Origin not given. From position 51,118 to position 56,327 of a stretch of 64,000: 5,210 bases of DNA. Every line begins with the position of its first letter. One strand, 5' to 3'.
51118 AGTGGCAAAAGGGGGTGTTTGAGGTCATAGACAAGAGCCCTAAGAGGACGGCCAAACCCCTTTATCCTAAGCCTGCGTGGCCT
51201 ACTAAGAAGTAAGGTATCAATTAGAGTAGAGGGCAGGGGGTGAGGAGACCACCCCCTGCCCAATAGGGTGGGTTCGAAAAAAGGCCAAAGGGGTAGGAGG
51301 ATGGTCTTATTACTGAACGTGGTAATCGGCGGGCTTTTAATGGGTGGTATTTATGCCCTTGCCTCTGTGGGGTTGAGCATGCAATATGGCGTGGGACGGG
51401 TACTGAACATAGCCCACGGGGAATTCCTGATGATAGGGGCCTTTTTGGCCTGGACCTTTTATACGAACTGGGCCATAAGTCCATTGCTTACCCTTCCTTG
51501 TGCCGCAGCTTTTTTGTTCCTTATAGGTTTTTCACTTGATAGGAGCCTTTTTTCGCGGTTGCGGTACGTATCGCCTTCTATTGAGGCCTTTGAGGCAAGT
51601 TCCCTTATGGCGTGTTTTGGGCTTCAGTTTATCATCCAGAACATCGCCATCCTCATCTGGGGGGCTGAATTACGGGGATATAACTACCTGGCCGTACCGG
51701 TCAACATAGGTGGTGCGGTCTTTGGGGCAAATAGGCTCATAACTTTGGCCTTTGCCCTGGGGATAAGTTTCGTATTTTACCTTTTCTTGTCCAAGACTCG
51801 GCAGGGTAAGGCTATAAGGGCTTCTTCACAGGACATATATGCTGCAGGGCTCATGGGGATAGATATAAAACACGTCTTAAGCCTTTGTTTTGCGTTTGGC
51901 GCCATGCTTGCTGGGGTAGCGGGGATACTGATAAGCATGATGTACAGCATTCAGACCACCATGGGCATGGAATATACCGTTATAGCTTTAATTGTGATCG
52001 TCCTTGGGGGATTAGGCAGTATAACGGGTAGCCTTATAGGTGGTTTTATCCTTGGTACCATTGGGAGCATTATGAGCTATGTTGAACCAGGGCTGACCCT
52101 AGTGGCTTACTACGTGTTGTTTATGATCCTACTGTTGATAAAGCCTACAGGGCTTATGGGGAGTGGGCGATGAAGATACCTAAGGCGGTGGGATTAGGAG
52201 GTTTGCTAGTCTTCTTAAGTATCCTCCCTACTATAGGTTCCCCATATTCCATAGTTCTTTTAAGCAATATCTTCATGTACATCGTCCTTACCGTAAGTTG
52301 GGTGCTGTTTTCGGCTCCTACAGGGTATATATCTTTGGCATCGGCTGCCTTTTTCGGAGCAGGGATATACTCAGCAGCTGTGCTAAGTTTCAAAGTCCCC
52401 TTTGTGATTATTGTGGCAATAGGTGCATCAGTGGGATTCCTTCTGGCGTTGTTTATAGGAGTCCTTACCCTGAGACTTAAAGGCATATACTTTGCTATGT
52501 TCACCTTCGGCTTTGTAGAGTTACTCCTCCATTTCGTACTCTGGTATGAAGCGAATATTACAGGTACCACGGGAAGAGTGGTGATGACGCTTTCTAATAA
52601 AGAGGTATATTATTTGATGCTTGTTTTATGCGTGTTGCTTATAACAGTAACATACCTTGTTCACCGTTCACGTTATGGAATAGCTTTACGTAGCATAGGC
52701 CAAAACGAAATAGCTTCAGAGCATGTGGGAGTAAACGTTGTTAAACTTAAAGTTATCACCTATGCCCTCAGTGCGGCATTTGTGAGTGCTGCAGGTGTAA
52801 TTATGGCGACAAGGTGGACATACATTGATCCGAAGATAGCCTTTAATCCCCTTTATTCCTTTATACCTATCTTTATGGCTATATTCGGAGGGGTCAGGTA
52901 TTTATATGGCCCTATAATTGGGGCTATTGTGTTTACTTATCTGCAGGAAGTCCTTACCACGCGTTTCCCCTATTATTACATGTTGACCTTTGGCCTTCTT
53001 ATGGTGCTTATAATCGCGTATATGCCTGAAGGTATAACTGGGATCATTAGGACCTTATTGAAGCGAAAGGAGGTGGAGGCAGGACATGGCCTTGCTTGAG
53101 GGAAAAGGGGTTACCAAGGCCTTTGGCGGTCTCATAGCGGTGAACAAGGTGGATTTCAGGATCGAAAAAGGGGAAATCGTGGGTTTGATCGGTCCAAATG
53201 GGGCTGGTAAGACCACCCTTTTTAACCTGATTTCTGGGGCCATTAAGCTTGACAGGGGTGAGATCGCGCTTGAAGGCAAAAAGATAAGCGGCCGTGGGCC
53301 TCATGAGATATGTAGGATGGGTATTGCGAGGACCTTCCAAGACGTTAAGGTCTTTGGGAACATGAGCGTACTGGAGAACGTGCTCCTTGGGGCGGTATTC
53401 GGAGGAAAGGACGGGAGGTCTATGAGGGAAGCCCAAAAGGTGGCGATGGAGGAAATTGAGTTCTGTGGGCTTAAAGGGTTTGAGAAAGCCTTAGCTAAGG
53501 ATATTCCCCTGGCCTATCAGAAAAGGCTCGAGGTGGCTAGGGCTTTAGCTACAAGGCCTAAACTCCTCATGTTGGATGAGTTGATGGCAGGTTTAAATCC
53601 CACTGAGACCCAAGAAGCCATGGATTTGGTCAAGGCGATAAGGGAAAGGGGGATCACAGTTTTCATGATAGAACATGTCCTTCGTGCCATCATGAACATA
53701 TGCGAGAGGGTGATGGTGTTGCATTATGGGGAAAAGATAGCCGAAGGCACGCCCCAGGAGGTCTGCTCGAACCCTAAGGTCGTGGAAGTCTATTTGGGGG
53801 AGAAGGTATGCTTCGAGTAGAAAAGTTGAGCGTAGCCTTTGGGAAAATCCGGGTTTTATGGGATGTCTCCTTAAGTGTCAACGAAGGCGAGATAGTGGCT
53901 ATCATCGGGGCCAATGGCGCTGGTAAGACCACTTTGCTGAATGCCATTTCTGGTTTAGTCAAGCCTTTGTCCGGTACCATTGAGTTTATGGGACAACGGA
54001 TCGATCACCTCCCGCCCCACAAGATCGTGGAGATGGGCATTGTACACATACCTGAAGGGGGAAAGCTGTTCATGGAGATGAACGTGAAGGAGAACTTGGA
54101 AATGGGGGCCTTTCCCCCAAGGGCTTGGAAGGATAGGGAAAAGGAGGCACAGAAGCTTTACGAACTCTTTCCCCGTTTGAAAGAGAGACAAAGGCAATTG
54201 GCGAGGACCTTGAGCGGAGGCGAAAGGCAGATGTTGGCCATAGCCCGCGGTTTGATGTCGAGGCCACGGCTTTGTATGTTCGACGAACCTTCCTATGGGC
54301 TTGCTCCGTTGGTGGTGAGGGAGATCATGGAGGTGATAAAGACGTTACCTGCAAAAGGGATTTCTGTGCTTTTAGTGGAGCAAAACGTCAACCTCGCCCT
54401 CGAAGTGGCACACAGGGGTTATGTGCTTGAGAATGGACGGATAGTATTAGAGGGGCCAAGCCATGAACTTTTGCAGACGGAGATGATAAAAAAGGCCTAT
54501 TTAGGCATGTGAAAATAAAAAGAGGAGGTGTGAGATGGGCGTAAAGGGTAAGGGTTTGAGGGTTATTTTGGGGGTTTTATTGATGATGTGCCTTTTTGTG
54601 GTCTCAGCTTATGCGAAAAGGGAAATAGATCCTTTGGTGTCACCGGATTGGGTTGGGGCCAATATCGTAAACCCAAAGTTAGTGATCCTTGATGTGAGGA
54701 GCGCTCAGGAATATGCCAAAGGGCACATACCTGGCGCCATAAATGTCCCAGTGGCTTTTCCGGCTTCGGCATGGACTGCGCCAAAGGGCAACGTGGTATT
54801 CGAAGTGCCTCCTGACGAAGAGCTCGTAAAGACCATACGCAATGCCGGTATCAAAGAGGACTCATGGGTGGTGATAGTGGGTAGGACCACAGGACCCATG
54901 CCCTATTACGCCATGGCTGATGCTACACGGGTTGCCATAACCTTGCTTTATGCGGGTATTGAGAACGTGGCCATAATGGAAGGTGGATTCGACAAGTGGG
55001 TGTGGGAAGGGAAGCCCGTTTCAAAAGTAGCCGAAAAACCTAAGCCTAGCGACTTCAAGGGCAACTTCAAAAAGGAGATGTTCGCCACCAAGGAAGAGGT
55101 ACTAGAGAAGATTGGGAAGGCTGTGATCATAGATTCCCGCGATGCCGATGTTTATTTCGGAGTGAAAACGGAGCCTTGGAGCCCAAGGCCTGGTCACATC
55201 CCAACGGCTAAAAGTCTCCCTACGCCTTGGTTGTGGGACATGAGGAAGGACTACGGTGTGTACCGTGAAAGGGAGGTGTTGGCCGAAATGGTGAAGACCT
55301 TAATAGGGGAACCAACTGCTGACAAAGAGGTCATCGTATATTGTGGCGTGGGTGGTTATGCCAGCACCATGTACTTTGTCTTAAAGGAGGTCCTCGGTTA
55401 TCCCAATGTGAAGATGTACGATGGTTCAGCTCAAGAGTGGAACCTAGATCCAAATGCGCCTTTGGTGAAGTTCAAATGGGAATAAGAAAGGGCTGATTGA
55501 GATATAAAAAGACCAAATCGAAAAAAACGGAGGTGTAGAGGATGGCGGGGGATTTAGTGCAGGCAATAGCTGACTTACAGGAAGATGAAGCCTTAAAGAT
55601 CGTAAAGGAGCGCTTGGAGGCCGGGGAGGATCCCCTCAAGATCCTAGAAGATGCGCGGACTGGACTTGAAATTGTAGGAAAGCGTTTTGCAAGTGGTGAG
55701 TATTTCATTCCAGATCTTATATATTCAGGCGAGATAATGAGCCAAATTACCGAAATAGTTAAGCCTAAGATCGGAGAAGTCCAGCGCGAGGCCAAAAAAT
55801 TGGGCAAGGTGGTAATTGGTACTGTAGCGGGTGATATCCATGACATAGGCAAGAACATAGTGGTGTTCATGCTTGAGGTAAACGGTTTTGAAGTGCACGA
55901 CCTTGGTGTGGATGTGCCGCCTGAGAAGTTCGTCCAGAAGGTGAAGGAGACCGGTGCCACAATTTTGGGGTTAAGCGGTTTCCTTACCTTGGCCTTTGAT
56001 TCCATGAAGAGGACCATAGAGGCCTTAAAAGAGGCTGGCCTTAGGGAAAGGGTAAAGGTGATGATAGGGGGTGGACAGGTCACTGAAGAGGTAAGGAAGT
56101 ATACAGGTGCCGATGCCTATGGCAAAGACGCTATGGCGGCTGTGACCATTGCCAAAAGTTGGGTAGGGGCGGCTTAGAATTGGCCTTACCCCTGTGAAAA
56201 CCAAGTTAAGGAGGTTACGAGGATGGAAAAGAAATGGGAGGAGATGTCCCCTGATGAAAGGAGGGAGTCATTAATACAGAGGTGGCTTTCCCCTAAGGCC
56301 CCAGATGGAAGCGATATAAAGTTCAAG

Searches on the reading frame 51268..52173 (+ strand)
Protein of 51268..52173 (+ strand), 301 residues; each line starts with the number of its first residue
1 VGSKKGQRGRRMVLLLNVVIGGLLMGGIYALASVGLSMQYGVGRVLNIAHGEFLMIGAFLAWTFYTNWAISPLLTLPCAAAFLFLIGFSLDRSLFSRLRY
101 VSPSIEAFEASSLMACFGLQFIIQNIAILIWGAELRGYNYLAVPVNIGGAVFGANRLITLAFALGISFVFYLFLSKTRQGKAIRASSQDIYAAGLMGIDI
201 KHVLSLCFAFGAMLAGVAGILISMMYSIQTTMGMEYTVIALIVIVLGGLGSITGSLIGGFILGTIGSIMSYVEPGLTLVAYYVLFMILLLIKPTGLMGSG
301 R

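Call 9: search_protein_families(library=pfam, proteins=[window:51268-52173:+], max_evalue=0.00001)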
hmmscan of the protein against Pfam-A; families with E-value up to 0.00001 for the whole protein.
window:51268-52173:+ (301 aa): 1 family
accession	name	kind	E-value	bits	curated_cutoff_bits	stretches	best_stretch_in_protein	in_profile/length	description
PF02653.21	BPD_transp_2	-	4.5e-34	118.2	26.8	1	20-289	3-266/269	Branched-chain amino acid transport system / permease component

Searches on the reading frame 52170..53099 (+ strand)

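Call 9: search_protein_families(library=pfam, proteins=[window:52170-53099:+], max_evalue=0.00001)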
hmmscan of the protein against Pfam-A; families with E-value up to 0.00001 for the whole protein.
window:52170-53099:+ (309 aa): 1 family
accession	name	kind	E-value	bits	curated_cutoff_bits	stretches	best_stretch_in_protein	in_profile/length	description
PF02653.21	BPD_transp_2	-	1.6e-30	106.6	26.8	1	31-281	6-268/269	Branched-chain amino acid transport system / permease component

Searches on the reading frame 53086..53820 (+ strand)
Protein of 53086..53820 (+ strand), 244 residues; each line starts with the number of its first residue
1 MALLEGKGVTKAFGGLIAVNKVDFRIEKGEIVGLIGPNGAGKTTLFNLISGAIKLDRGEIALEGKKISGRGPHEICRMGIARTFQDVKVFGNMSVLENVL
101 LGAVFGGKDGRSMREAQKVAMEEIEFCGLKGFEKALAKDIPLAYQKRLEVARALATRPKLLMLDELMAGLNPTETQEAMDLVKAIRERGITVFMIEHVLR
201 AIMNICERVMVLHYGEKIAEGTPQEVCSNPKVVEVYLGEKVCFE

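Call 9: search_protein_families(library=pfam, proteins=[window:53086-53820:+], max_evalue=0.00001)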
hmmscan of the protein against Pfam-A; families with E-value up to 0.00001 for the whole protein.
window:53086-53820:+ (244 aa): 3 families
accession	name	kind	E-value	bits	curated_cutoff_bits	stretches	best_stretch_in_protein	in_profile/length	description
PF00005.33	ABC_tran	-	1.5e-26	94.1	25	1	20-166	2-135/137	ABC transporter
PF12399.14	BCA_ABC_TP_C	-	7.3e-12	45.1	25.5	1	216-239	1-24/27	Branched-chain amino acid ATP-binding cassette transporter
PF13304.12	AAA_21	-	5.9e-06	27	27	0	31-52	1-22/304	AAA domain, putative AbiEii toxin, Type IV TA system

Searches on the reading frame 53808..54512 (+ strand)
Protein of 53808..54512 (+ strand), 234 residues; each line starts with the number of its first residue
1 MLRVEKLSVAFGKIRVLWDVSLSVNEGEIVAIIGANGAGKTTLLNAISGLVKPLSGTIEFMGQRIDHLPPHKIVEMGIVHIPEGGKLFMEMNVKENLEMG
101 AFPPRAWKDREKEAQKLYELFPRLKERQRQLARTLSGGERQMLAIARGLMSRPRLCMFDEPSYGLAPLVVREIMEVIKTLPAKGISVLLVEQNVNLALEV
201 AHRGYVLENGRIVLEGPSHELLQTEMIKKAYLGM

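Call 9: search_protein_families(library=pfam, proteins=[window:53808-54512:+], max_evalue=0.00001)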
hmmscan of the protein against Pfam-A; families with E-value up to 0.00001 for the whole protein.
window:53808-54512:+ (234 aa): 2 families
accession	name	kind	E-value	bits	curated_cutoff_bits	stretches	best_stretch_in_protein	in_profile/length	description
PF00005.33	ABC_tran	-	1.7e-32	113.3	25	1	19-162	3-136/137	ABC transporter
PF13304.12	AAA_21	-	7.2e-10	39.8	27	0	29-50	1-22/304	AAA domain, putative AbiEii toxin, Type IV TA system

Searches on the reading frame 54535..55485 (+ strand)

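Call 9: search_protein_families(library=pfam, proteins=[window:54535-55485:+], max_evalue=0.00001)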
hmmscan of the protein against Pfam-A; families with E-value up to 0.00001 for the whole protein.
window:54535-55485:+ (316 aa): 1 family
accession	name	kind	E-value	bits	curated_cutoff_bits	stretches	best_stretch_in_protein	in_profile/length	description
PF00581.25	Rhodanese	-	1.4e-31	109.3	22.2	2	36-156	1-100/102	Rhodanese-like domain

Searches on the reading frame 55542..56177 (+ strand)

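Call 10: search_protein_families(library=pfam, proteins=[window:55542-56177:+], max_evalue=0.00001)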
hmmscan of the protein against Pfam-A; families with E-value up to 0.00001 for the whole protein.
window:55542-56177:+ (211 aa): 2 families
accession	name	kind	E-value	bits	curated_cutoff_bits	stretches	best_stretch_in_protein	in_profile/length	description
PF02310.24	B12-binding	-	3e-24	85.6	32.1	1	88-201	1-120/121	B12 binding domain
PF02607.22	B12-binding_2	-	4.5e-16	59.2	23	1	4-73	4-73/74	B12 binding domain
